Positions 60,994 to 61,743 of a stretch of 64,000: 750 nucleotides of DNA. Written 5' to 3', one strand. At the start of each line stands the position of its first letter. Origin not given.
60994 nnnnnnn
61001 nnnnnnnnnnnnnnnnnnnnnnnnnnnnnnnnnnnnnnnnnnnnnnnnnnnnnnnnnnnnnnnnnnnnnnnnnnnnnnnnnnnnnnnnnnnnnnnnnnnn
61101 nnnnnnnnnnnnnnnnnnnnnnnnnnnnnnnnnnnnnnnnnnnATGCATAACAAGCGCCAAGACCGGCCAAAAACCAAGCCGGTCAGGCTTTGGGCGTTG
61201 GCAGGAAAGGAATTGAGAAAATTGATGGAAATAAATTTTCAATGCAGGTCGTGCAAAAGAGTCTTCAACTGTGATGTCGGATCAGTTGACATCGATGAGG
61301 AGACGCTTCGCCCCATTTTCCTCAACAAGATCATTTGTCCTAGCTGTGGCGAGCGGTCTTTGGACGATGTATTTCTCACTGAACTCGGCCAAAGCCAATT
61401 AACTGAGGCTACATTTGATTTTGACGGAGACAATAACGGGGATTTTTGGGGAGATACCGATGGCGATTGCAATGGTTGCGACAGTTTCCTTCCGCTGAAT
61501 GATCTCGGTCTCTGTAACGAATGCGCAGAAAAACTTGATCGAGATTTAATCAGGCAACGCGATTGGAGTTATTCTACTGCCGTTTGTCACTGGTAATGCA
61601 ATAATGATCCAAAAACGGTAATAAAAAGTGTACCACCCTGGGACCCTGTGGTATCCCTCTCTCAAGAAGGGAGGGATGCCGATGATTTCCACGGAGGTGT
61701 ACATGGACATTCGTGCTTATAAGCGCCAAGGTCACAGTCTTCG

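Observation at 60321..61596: Overlapping HEPN-like / double zinc-ribbon gene pair on an AT-rich mobile island: candidate undescribed abortive-infection or toxin-antitoxin module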

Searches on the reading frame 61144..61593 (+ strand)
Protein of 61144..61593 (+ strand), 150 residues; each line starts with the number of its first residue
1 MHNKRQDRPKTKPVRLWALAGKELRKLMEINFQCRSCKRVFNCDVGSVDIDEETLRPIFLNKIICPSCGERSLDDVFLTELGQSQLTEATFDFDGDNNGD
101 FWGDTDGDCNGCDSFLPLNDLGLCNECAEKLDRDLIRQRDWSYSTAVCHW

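Call 3: search_protein_families(library=pfam, proteins=[window:61144-61593:+], max_evalue=1)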
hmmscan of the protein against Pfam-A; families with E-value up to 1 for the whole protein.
window:61144-61593:+ (150 aa): 11 families
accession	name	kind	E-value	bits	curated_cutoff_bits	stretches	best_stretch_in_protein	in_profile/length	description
PF21257.3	PHD_ash2p_like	-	0.0013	19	28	1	25-70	1-45/53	ASH2, PHD zinc finger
PF01155.25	HypA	-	0.015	15.8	28.9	1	28-73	67-97/112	Hydrogenase/urease nickel incorporation, metallochaperone, hypA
PF05495.17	zf-CHY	-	0.033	15.1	31.3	1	29-71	7-51/68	CHY zinc finger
PF07191.17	Zn_ribbon_6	-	0.038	14.4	25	0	105-132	15-40/67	Double zinc ribbon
PF12760.12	Zn_ribbon_IS1595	-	0.12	12.9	25.4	0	61-72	17-28/46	Transposase zinc-ribbon domain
PF18912.6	DZR_2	-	0.14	12.4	27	1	109-132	10-32/56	Double zinc ribbon domain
PF17032.10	Zn_ribbon_15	-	0.19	13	28.9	0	108-134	39-65/73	zinc-ribbon family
PF08772.16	Zn_ribbon_NOB1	-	0.26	11.8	24.9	0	61-76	22-37/72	Nin one binding (NOB1) Zn-ribbon like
PF07975.18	C1_4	-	0.45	11.3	28.9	1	25-45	19-41/55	TFIIH C1-like domain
PF13248.11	Zn_ribbon_3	-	0.47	10.4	27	1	62-74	2-13/26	zinc-ribbon domain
PF09723.15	Zn_ribbon_8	-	0.6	10.6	34.4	1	32-73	6-37/41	Zinc ribbon domain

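Call 4: search_protein_families(library=padloc, proteins=[window:61144-61593:+], max_evalue=1)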
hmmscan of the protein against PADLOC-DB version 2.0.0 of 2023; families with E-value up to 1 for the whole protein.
window:61144-61593:+ (150 aa): 2 families
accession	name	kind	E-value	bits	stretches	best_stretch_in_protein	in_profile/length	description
PDLC04447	PDC-M14A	-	0.00064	18.1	1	30-80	18-61/152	-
PDLC05058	PDC-S64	-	0.86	7.2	1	28-72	226-271/305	-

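Call 5: search_protein_families(library=ncbifam, proteins=[window:61144-61593:+], max_evalue=1)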
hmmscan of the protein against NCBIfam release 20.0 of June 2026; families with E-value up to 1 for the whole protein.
window:61144-61593:+ (150 aa): 0 families

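Call 16: find_homologous_proteins(query=window:61144-61593:+)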
Query window:61144-61593:+ (150 aa): 136 proteins with E <= 0.001 among 140 candidates; the best 120 are listed.
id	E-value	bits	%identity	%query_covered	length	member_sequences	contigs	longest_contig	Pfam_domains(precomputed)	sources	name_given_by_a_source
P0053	2.0e-81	290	96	88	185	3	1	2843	-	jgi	jgi:hypothetical protein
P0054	1.3e-56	209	73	81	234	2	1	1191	-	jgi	-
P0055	1.8e-49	186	65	79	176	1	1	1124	-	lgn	-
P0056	5.3e-47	178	66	79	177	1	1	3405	-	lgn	-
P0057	5.7e-47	178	66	79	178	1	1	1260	-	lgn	-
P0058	1.1e-46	177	63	79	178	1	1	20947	-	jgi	jgi:hypothetical protein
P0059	5.8e-46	175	63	79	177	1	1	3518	-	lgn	-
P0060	4.8e-45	172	63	80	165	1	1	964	-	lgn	-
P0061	1.5e-44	170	62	79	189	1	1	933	-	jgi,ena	-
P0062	2.1e-44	170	65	79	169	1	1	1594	-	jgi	jgi:rubredoxin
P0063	2.6e-44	169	67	79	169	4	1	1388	-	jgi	-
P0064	1.3e-43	167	64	79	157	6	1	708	-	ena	-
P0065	2.7e-43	166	63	80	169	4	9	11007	-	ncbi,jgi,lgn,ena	-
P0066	2.9e-43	166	59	88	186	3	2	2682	-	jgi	jgi:rubredoxin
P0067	4.0e-43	166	57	92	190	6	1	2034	-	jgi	jgi:hypothetical protein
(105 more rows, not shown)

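Call 18: find_encoding_contigs(protein=P0053, flank=6000, max_places=3)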
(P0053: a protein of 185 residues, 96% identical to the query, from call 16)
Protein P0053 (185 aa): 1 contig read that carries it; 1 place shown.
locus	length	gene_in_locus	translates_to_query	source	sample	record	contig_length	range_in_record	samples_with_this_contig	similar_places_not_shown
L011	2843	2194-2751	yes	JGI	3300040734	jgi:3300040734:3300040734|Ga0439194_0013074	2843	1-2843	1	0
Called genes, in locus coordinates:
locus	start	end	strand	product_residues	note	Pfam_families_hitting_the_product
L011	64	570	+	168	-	-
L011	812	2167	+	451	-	-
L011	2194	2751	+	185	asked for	-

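Call 20: search_protein_families(library=pfam, proteins=[L011:812-2164:+, L011:64-567:+], max_evalue=0.1)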
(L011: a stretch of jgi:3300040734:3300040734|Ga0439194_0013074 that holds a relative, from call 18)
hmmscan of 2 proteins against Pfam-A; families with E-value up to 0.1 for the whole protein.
L011:812-2164:+ (451 aa): 3 families
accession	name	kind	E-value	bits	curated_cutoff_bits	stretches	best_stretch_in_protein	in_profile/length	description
PF04471.18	Mrr_cat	-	0.0026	18.3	21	1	26-132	6-110/115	Restriction endonuclease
PF20644.2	Rrn7_cyclin_N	-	0.019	15.5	24.1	1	311-388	1-78/126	Rrn7/TAF1B, N-terminal cyclin domain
PF00884.28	Sulfatase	-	0.092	12.5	25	0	225-351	53-166/301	Sulfatase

L011:64-567:+ (168 aa): 2 families
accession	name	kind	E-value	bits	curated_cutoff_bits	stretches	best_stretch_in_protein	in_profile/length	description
PF19962.4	EAD9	-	0.066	13.4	25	1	50-91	10-51/62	Effector-associated domain 9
PF08282.18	Hydrolase_3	-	0.07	13.3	20.9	0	21-97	127-203/255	haloacid dehalogenase-like hydrolase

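Call 23: find_related_loci(query=A2, collection=genome_contigs, flank=6000)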
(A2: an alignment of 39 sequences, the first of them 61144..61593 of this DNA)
Query A2 (150 aa) in genome_contigs; peptide patterns used: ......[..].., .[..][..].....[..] (x = any residue, [..] = any of these).
106 stretches matched a pattern; 54 encode a relative of the query (tblastn E <= 1e-3); 54 distinct loci.
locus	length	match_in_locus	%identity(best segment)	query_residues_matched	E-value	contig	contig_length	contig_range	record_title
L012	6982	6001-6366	63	25-147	6e-49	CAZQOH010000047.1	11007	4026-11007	MAG TPA_asm: uncultured Desulfobacterales bacterium isolate SRP200020_co1_95 genome assembly, contig: NODE_8038_length_1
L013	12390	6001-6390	57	25-147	1e-46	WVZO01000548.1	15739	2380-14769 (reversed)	MAG: Candidatus Aminicenantes bacterium isolate CS4-C025 C_merged_R1_(paired)_contig_49662, whole genome shotgun sequenc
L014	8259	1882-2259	59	26-145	2e-45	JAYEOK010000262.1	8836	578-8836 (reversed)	MAG: Thermodesulfobacteriota bacterium isolate MAG031 MAG031_262, whole genome shotgun sequence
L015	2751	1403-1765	61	25-144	5e-45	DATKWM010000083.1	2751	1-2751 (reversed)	MAG TPA_asm: Desulfatiglandales bacterium isolate SMAG_U14163 k141_3182810, whole genome shotgun sequence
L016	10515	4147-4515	59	22-147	2e-43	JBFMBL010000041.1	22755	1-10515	MAG: Bacillota bacterium isolate MAG163 MAG163_41, whole genome shotgun sequence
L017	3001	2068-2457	54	24-145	2e-42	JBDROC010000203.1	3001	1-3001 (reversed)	MAG: Methanobacteriota archaeon isolate MEGAHIT-group-1.929 k141_6034717, whole genome shotgun sequence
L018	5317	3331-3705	58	29-147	5e-42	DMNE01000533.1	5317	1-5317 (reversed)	MAG TPA_asm: Nitrospiraceae bacterium isolate UBA9159 contig_82017, whole genome shotgun sequence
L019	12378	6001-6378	54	25-145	1e-41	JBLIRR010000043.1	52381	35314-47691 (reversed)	MAG: bacterium isolate MF1_201910_bin_226 MF1_201910_bin_226_scaffold_43, whole genome shotgun sequence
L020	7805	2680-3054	54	28-145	4e-40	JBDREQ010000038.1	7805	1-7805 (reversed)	MAG: Candidatus Zixiibacteriota bacterium isolate MEGAHIT-group-1.322 k141_12778392, whole genome shotgun sequence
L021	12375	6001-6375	56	28-145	1e-39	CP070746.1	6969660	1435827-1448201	MAG: Desulfobacterales bacterium isolate bin36 chromosome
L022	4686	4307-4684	51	3-137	3e-34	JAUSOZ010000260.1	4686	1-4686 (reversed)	MAG: Deltaproteobacteria bacterium isolate E21_metabat.bin.24 E21_k141_321473, whole genome shotgun sequence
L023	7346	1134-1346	64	21-93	1e-27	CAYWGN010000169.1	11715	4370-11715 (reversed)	MAG TPA_asm: uncultured Desulfobacula sp. isolate binchicken_co243_219 genome assembly, contig: NODE_4849_length_11715_c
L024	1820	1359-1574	62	20-93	1e-26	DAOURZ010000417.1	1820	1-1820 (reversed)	MAG TPA_asm: Deltaproteobacteria bacterium isolate CSMAG_533 CSMAG_533_k127_60582_length_1820_cov_8.0000, whole genome s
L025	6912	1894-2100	64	27-95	2e-26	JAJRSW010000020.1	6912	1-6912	MAG: Candidatus Neomarinimicrobiota bacterium isolate Dive96_bin1.149 k141_866256, whole genome shotgun sequence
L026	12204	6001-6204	60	28-95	2e-26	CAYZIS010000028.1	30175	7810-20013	MAG TPA_asm: uncultured Thermodesulfobacteriota bacterium isolate binchicken_co181_551 genome assembly, contig: NODE_204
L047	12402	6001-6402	49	19-145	1e-34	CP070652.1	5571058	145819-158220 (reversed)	MAG: Deltaproteobacteria bacterium isolate bin85 chromosome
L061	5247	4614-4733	55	106-145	1e-11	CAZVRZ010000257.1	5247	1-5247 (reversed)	MAG TPA_asm: uncultured Anaerolineaceae bacterium isolate SRP192927_co7_37 genome assembly, contig: NODE_37684_length_52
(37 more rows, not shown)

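Call 27: search_protein_families(library=pfam, proteins=[L020:1734-2582:+, L021:3831-5492:+, L047:4353-5567:+, L016:2461-3543:+, L017:387-1439:+, L019:5526-5957:+, L019:4646-5530:+, L012:4413-5306:+, L014:1467-1745:+, L018:1804-2631:+], max_evalue=0.01)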
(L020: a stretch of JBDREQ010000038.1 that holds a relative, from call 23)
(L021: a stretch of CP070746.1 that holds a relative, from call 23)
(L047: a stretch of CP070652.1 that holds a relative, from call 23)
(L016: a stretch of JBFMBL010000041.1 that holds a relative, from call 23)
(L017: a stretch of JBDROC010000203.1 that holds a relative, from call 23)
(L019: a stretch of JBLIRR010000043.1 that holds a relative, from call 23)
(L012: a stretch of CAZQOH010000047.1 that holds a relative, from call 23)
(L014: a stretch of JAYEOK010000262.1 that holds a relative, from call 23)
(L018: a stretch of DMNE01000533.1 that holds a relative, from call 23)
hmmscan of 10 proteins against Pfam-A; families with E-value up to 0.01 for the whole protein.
L020:1734-2582:+ (283 aa): 1 family
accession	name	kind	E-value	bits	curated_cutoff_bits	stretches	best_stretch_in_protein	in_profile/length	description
PF11185.13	DUF2971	-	5.6e-06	28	22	1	143-212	1-89/89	Protein of unknown function (DUF2971)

L021:3831-5492:+ (554 aa): 2 families
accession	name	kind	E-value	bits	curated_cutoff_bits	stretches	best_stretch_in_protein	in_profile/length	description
PF00501.34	AMP-binding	-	3.1e-95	319.7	29.9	1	34-413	2-384/384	AMP-binding enzyme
PF13193.12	AMP-binding_C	-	9.3e-23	81.4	24.5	1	463-540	1-76/76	AMP-binding enzyme C-terminal domain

L047:4353-5567:+ (405 aa): 3 families
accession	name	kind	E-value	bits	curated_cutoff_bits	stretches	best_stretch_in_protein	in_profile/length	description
PF08240.17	ADH_N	-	1.9e-20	73.5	23.5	1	49-178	3-104/104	Alcohol dehydrogenase GroES-like domain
PF00107.32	ADH_zinc_N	-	3.3e-16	59.8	31.8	1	217-351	2-124/129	Zinc-binding dehydrogenase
PF02826.25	2-Hacid_dh_C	-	0.00052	19.9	25.1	1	204-273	34-106/178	D-isomer specific 2-hydroxyacid dehydrogenase, NAD binding domain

L016:2461-3543:+ (361 aa): 5 families
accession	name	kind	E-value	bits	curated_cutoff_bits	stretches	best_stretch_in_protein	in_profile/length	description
PF08240.17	ADH_N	-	1.4e-24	86.7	23.5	1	30-157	2-104/104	Alcohol dehydrogenase GroES-like domain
PF00107.32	ADH_zinc_N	-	1.1e-20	74.4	31.8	1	197-296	1-100/129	Zinc-binding dehydrogenase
PF16912.11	Glu_dehyd_C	-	6.5e-07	29.5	34.9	1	189-284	33-129/211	Glucose dehydrogenase C-terminus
PF13602.12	ADH_zinc_N_2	-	3.9e-05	25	27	1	230-350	1-127/134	Zinc-binding dehydrogenase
PF01262.27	AlaDh_PNT_C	-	0.00048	20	23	1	175-233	16-74/214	Alanine dehydrogenase/PNT, C-terminal domain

L017:387-1439:+ (351 aa): 12 families
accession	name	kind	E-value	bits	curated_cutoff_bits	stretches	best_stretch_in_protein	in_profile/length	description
PF03193.22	RsgA_GTPase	-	3.9e-45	154.2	30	1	87-261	1-173/174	RsgA GTPase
PF01926.29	MMR_HSR1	-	4.4e-08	33.7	21.9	1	199-261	3-57/113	50S ribosome-binding GTPase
PF00005.33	ABC_tran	-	2.6e-06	28.5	25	1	191-253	7-73/137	ABC transporter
PF04548.22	AIG1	-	8.7e-06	25.6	27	1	199-259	4-62/212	AIG1 family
PF00735.24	Septin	-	0.00036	20.3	26.2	0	200-246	9-58/280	Septin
PF08477.19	Roc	-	0.001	19.7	27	1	199-232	3-35/119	Ras of Complex, Roc, domain of DAPkinase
PF02421.24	FeoB_N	-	0.002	18.1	27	1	197-260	2-61/156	Ferrous iron transport protein B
PF13245.12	AAA_19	-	0.0042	17.7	25.1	0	193-217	9-33/134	AAA domain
PF00009.33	GTP_EFTU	-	0.0055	16.7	26.5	0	109-192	90-182/188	Elongation factor Tu GTP binding domain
PF02492.25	cobW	-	0.0059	16.6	20.7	0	198-219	3-24/180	CobW/HypB/UreG, nucleotide-binding domain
PF10662.15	PduV-EutP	-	0.0078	16.5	21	0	199-220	5-26/143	Ethanolamine utilisation - propanediol utilisation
PF13479.12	AAA_24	-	0.009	16.3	27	0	195-241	2-42/195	AAA domain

L019:5526-5957:+ (144 aa): 0 families

L019:4646-5530:+ (295 aa): 1 family
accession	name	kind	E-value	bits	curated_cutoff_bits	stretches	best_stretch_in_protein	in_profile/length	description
PF08241.18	Methyltransf_11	-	4e-06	27.8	21.2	1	90-137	48-95/95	Methyltransferase domain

L012:4413-5306:+ (298 aa): 8 families
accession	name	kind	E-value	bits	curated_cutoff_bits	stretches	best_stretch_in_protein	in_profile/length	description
PF01555.25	N6_N4_Mtase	-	5e-44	151.3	26.7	1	28-260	1-220/221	DNA methylase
PF13649.12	Methyltransf_25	-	1.4e-07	32.5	27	1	225-270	1-48/97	Methyltransferase domain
PF01170.24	UPF0020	-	1.8e-07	31.5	22.3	1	201-254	7-61/197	RMKL-like, methyltransferase domain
PF08241.18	Methyltransf_11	-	4.4e-07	30.9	21.2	0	11-82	45-95/95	Methyltransferase domain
PF13847.12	Methyltransf_31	-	1.1e-05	25.6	27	1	222-261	4-46/145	Methyltransferase domain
PF02086.21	MethyltransfD12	-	0.00072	19.8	22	1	210-281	8-80/253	D12 class N6 adenine-specific DNA methyltransferase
PF01209.24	Ubie_methyltran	-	0.00078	19.3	20.1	0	63-83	132-152/233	ubiE/COQ5 methyltransferase family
PF03602.21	Cons_hypoth95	-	0.0073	16.4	24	0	220-286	40-101/182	Conserved hypothetical protein 95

L014:1467-1745:+ (93 aa): 0 families

L018:1804-2631:+ (276 aa): 9 families
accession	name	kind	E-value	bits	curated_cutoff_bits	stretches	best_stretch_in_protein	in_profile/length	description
PF07719.23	TPR_2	-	2.9e-10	39.9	27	1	150-179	3-32/34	Tetratricopeptide repeat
PF13432.12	TPR_16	-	3.6e-08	34.2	32.7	1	123-175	6-58/65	Tetratricopeptide repeat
PF00515.34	TPR_1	-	1.4e-07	31.5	27.8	0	150-179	3-32/34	Tetratricopeptide repeat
PF13181.12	TPR_8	-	2.2e-07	30.9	25.7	0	154-179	7-32/34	Tetratricopeptide repeat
PF13428.12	TPR_14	-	3.5e-07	30.7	23.5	0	118-155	5-42/44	Tetratricopeptide repeat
PF13174.12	TPR_6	-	1.8e-06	28.6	26.3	0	118-144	4-30/33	Tetratricopeptide repeat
PF13424.12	TPR_12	-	8.8e-06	26.3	30.1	0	120-141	51-72/77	Tetratricopeptide repeat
PF13176.12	TPR_7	-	0.00015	22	27.9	0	154-178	5-29/36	Tetratricopeptide repeat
PF14559.12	TPR_19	-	0.00016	22.3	25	0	128-175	5-52/68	Tetratricopeptide repeat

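Call 45: search_solved_structures(query=A2, max_evalue=10)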
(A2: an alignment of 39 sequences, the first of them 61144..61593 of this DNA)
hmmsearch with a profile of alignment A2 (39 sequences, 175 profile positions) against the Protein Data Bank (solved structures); distinct sequences matched with E-value up to 10: 8.
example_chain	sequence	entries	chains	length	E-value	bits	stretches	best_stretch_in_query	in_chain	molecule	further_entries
2eqg_A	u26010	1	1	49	0.24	14.2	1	83-108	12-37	Tumor necrosis factor, alpha-induced protein 3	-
1iu5_A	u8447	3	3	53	0.56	13.1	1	5-43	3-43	rubredoxin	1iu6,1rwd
1bq8_A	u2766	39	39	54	0.68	12.8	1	5-43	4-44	PROTEIN (RUBREDOXIN) | Rubredoxin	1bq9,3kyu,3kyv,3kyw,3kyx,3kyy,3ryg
1brf_A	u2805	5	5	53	0.75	12.6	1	5-43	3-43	PROTEIN (RUBREDOXIN) | RUBREDOXIN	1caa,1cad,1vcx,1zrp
1yk5_A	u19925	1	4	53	1.1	12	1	4-43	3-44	Rubredoxin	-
2pya_A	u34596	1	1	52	1.3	11.9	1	5-43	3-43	Rubredoxin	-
9ta4_A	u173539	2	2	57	1.3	11.8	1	4-43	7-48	Rubredoxin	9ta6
1yk4_A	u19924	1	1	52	1.4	11.8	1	5-43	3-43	Rubredoxin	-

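Call 46: search_protein_families(library=phrogs, proteins=[P0053], max_evalue=0.1)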
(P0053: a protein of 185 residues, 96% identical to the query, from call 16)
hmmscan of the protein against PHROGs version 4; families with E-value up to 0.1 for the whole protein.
P0053 (185 aa): 2 families
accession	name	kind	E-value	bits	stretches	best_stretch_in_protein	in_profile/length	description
phrog_4875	-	unknown function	0.023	15.9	1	8-60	3-42/77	-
phrog_21735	-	unknown function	0.088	13.8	0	94-110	22-38/61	-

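Call 96: search_protein_families(library=ncbifam, proteins=[L061:781-1929:+], max_evalue=0.01)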
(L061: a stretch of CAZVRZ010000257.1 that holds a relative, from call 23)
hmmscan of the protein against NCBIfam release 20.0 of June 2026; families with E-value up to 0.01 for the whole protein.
L061:781-1929:+ (383 aa): 13 families
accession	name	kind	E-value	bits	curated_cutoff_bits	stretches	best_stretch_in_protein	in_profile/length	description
TIGR02224.1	recomb_XerC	equivalog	2.2e-57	194.7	335.15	1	84-373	2-285/295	tyrosine recombinase XerC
TIGR02225.1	recomb_XerD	equivalog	4.4e-50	170.7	329.6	1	84-376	2-285/290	site-specific tyrosine recombinase XerD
NF001399.0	PRK00283.1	subfamily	7.9e-50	169.8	279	1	78-376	5-294/300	tyrosine recombinase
NF040815.2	recomb_XerA_Arch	equivalog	6e-48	163.7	220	1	83-372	1-261/263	site-specific tyrosine recombinase/integron integrase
NF003462.0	PRK05084.1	equivalog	8.4e-28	97.1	267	1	209-378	184-357/360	tyrosine recombinase XerS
NF002331.0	PRK01287.1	subfamily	3.9e-23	82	371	1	73-363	21-310/365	site-specific tyrosine recombinase XerC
TIGR02249.1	integrase_gron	subfamily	4e-20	72.4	265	2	305-363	239-298/315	integron integrase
NF011946.0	PRK15417.1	equivalog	8e-13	48.3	435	2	305-363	254-313/337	integron integrase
NF007370.0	PRK09870.1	subfamily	1.8e-11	44.1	221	1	224-363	37-177/200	tyrosine-type DNA invertase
NF007371.0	PRK09871.1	subfamily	1.5e-10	41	222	1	219-362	25-171/198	tyrosine-type DNA invertase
NF040693.1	recomb_GmtY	equivalog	1.9e-08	34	340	1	308-373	374-440/441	gamma-mobile-trio recombinase GmtY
NF041502.1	integrase_1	equivalog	2.9e-05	23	350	0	323-369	318-364/484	site-specific integrase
NF002685.0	PRK02436.1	equivalog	0.0086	15.9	178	0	225-358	117-239/245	site-specific tyrosine recombinase XerD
